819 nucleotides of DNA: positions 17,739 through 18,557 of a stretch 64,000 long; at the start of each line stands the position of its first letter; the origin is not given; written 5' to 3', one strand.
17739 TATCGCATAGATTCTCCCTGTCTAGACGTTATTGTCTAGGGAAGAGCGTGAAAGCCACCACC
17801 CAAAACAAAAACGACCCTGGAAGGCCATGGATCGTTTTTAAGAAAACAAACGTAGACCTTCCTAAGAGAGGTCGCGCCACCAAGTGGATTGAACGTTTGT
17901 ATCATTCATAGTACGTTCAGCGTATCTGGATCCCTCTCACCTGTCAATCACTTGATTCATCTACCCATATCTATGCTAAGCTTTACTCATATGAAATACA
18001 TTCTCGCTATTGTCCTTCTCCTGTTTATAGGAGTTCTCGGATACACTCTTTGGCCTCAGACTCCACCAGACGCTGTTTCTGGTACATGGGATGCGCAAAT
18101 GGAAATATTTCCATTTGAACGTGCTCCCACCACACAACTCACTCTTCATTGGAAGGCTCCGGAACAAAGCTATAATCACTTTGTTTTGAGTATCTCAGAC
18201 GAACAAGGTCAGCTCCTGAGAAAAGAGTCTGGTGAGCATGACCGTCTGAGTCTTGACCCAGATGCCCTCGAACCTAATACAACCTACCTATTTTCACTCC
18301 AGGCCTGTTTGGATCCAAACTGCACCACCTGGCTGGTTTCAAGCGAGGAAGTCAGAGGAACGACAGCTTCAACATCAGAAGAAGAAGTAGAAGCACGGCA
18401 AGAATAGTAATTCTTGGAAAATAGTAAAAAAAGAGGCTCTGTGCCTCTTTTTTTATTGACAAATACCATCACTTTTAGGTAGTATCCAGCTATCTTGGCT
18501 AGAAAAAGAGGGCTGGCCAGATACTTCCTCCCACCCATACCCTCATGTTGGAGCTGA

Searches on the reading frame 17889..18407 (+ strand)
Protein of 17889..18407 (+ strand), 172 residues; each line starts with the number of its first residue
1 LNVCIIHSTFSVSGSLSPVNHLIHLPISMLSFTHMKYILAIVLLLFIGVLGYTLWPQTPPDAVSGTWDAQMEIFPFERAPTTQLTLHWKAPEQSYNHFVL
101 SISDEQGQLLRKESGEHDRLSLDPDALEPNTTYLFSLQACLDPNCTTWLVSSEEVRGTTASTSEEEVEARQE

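Call 53: search_protein_families(library=pfam, proteins=[window:17889-18407:+], max_evalue=0.001)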
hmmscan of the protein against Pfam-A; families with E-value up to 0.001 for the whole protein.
window:17889-18407:+ (172 aa): 1 family
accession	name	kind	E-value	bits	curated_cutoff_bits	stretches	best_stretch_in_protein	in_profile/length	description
PF00041.27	fn3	-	0.00013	22.6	25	1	79-140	11-69/84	Fibronectin type III domain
